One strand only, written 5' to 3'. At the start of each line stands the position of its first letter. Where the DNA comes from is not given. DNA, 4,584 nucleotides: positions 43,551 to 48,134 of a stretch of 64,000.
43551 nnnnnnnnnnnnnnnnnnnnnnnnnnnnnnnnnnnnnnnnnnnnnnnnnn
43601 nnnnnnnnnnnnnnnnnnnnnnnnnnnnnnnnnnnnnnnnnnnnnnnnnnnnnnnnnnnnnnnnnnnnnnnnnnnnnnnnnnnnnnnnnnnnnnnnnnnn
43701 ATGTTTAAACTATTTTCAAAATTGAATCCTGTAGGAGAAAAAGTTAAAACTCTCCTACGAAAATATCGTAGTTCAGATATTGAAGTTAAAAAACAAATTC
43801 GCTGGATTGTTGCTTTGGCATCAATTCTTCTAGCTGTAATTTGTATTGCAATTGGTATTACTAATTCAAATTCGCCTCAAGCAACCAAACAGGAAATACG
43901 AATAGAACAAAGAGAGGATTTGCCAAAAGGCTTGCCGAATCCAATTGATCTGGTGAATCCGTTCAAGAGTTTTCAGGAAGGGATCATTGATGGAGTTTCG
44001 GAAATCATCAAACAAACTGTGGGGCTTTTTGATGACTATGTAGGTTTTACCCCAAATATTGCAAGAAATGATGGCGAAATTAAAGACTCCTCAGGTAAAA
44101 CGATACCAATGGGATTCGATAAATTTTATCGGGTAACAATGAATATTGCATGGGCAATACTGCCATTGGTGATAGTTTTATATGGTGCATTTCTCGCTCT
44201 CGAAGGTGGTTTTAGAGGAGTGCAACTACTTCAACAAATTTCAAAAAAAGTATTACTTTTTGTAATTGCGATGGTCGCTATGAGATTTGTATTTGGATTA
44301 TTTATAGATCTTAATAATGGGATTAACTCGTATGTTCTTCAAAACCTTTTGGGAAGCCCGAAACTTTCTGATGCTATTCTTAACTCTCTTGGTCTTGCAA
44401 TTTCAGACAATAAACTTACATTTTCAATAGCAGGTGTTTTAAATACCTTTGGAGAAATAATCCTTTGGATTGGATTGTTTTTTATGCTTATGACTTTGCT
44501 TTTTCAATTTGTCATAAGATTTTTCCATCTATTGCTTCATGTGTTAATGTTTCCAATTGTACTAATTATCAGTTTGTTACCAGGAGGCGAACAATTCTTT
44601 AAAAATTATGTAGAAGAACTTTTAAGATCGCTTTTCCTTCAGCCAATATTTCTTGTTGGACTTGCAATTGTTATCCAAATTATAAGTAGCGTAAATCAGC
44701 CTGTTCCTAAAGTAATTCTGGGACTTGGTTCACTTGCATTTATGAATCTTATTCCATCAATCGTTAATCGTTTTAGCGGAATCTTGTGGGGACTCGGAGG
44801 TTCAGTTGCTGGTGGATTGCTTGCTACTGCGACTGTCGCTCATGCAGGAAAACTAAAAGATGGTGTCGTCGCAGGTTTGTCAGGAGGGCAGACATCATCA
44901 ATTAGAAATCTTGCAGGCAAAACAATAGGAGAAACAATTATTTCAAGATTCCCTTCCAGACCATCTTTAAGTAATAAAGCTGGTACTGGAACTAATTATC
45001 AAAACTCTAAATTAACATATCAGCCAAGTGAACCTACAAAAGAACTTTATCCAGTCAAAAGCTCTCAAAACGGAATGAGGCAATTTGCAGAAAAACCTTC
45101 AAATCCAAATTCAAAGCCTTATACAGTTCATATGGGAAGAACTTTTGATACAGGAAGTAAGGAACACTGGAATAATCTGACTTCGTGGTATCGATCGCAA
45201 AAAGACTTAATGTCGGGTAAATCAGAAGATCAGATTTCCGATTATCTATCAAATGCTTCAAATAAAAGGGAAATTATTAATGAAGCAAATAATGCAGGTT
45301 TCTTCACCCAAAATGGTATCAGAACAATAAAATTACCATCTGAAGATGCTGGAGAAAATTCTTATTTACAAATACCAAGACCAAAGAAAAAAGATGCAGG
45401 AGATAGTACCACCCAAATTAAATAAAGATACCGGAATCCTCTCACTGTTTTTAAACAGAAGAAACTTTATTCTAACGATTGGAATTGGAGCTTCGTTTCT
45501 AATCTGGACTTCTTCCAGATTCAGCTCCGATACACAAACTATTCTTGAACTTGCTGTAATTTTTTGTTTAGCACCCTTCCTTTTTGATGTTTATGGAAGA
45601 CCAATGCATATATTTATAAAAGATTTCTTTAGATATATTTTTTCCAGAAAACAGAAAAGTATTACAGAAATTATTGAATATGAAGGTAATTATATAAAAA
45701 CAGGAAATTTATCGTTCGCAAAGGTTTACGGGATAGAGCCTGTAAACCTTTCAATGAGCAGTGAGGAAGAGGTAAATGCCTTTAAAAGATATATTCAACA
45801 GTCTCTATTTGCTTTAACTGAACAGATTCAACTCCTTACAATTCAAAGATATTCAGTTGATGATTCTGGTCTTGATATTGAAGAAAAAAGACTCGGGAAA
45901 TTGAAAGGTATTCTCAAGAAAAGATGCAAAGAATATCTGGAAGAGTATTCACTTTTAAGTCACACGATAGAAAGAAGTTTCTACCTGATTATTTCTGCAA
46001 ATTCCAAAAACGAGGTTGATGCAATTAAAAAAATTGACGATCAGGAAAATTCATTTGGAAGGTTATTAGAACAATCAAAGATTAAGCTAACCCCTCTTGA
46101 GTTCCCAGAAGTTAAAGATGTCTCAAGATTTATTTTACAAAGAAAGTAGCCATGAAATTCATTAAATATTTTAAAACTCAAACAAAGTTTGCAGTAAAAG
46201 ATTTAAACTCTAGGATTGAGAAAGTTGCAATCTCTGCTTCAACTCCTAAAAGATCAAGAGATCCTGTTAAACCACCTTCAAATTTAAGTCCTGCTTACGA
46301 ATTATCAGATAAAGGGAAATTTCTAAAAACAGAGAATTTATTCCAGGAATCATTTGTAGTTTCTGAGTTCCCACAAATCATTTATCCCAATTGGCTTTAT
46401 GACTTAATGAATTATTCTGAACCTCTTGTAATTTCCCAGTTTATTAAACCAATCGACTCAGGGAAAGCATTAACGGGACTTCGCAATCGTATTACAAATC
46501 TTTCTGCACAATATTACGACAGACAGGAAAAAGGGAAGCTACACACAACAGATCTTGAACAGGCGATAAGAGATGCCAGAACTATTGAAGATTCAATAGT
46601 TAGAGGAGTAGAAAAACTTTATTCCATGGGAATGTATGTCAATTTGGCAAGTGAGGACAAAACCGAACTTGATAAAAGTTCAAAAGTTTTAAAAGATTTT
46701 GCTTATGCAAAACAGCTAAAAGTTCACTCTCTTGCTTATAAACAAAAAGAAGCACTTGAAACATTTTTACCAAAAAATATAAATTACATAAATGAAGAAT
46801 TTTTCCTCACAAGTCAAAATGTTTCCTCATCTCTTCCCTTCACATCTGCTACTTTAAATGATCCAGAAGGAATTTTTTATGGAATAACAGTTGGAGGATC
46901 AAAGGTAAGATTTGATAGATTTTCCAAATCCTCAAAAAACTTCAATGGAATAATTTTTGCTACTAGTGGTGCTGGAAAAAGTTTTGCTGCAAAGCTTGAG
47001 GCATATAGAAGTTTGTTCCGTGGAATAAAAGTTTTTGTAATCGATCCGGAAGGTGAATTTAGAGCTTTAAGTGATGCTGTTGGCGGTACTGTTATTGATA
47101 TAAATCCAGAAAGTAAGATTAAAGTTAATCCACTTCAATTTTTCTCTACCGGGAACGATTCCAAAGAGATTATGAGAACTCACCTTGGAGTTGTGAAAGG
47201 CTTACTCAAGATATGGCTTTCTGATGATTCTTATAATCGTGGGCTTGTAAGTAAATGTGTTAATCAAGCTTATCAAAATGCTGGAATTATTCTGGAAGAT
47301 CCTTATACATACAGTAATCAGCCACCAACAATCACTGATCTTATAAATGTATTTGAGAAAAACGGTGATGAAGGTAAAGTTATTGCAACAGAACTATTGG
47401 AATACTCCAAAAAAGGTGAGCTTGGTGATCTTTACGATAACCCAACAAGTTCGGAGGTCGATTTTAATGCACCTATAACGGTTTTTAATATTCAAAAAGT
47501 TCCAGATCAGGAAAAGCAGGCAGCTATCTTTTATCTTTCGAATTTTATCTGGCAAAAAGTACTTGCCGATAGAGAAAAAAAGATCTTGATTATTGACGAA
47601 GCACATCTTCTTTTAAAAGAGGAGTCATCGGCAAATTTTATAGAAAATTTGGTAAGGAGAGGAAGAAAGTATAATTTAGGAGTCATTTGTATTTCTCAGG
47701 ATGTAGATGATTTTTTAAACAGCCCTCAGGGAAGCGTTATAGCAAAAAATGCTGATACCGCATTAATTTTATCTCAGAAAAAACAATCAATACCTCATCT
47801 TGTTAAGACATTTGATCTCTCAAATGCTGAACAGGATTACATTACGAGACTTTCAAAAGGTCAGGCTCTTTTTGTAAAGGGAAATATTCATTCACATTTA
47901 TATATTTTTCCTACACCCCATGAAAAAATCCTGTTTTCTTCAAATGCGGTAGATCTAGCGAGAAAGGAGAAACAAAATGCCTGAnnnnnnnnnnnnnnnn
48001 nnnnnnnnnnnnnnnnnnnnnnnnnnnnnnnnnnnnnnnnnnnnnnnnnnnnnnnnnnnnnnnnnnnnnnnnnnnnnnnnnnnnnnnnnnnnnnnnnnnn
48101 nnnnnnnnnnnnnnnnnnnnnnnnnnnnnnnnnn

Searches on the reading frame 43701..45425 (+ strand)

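Call 3: search_protein_families(library=pfam, proteins=[window:43701-45425:+], max_evalue=0.01)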
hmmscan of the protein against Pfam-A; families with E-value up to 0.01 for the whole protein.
window:43701-45425:+ (574 aa): 1 family
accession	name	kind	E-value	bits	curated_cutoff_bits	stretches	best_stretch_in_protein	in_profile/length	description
PF04610.19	TrbL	-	0.00057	20.2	25.9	1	156-335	3-187/215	TrbL/VirB6 plasmid conjugal transfer protein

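Call 17: search_protein_families(library=ncbifam, proteins=[window:43701-45425:+], max_evalue=0.01)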
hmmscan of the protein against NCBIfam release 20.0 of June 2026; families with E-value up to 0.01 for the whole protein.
window:43701-45425:+ (574 aa): 1 family
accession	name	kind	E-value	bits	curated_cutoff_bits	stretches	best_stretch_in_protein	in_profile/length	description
NF045848.1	MMCAP2_0566_fam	domain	3.9e-05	23.1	90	1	94-351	19-288/322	MMCAP2_0566 family conjugal transfer protein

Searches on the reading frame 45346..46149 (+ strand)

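Call 3: search_protein_families(library=pfam, proteins=[window:45346-46149:+], max_evalue=0.01)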
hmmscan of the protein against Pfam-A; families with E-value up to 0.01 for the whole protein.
window:45346-46149:+ (267 aa): 1 family
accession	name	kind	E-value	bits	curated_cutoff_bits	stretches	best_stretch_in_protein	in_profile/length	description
PF12648.12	TcpE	-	0.0072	17.2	29.9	0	64-103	54-93/100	TcpE family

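Call 17: search_protein_families(library=ncbifam, proteins=[window:45346-46149:+], max_evalue=0.01)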
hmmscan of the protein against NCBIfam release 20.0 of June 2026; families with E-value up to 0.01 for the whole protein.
window:45346-46149:+ (267 aa): 0 families

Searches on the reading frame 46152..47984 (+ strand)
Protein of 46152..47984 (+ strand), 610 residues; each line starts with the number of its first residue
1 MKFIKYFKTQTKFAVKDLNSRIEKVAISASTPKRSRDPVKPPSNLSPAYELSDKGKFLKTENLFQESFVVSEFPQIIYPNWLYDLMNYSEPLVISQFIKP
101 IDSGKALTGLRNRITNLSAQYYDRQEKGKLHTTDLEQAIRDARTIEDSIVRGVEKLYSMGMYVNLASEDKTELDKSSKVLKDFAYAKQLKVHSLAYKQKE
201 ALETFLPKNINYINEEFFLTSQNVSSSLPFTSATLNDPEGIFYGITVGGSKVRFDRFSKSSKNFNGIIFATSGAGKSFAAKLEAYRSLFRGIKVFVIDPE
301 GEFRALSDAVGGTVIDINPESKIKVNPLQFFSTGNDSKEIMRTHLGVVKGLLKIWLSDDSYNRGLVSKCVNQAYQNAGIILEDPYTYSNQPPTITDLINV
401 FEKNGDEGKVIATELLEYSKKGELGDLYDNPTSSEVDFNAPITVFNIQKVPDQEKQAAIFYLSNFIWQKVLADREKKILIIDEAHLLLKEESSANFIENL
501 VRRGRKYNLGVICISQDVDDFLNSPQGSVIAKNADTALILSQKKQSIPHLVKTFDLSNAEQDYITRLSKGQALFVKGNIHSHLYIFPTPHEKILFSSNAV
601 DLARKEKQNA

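Call 4: search_protein_families(library=pfam, proteins=[window:46152-47984:+], max_evalue=0.01)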
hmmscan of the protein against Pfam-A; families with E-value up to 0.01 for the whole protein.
window:46152-47984:+ (610 aa): 8 families
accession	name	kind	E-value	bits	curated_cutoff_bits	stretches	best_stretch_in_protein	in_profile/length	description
PF19044.6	P-loop_TraG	-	4.7e-18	65.5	25.8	1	261-569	27-347/413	TraG P-loop domain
PF12846.13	AAA_10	-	5e-17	62.4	27.5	1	262-574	20-339/362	AAA-like domain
PF01935.23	DUF87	-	4.6e-07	30.6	23.2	1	268-330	28-92/220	Helicase HerA, central domain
PF00270.35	DEAD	-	0.00047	20.4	26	0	474-505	116-146/167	DEAD/DEAH box helicase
PF13401.12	AAA_22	-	0.00055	20.7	27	0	468-513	76-120/130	AAA domain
PF04851.21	ResIII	-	0.0016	18.8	22.5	0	428-495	88-145/164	Type III restriction enzyme, res subunit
PF18766.7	SWI2_SNF2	-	0.0077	16.3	26.7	0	440-486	93-129/221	SWI2/SNF2 ATPase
PF09848.15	SLFN-g3_helicase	-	0.0082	15.9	24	0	453-511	57-120/354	Schlafen group 3, DNA/RNA helicase domain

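Call 17: search_protein_families(library=ncbifam, proteins=[window:46152-47984:+], max_evalue=0.01)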
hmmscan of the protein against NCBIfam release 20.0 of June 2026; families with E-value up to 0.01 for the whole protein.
window:46152-47984:+ (610 aa): 15 families
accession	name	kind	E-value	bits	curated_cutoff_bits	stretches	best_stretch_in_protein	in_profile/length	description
NF045975.1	VirB4_plasma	equivalog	1.3e-85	287.8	590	1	50-583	303-880/894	Mbov_0397 family ICE element conjugal transfer ATPase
NF045971.1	conju_CD1110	equivalog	6.9e-85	285.8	325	1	53-579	199-730/752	VirB4-like conjugal transfer ATPase, CD1110 family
TIGR02746.1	TraC-F-type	equivalog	1.6e-55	188.4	567.05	1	64-603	228-777/800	type IV secretion system protein TraC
TIGR00929.1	VirB4_CagE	subfamily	4.2e-39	134.4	643.1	1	61-575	238-735/792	VirB4 family type IV secretion/conjugal transfer ATPase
NF052333.1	ATPase_TcpF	exception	3.5e-16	58.3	1100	2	82-304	272-503/813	conjugal transfer ATPase TcpF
NF010278.0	PRK13721.1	subfamily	1.5e-14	52.9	1177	1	258-604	474-831/874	type IV secretion system protein TraC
NF053655.1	CedD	equivalog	1.8e-12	46.8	600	2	473-585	417-523/527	DNA-translocating ATPase CedD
NF010447.0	PRK13873.1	equivalog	1e-09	36.9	1020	1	267-555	445-720/815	conjugal transfer protein TrbE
TIGR03783.1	Bac_Flav_CT_G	subfamily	2.1e-07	29.2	261.55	1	415-545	603-736/829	TraG family conjugative transposon ATPase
TIGR03744.1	traC_PFL_4706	equivalog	2.6e-07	28.9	520.6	1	126-310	329-522/892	conjugative transfer ATPase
NF010473.0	PRK13898.1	equivalog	6.8e-07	27.7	1050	1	267-564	451-731/801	type IV secretion system ATPase VirB4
NF041017.1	DNA_import_CedB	equivalog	1.1e-06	27.5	700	1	471-522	468-520/590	DNA import protein CedB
NF010466.0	PRK13891.1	subfamily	2.2e-05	22.6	1322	1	244-542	471-754/852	conjugal transfer protein TrbE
NF010427.0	PRK13853.1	equivalog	0.00011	20.3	957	1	305-539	472-691/789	type IV secretion system protein VirB4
NF010404.0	PRK13830.1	subfamily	0.0036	15.1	810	0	144-533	326-710/818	conjugal transfer protein TrbE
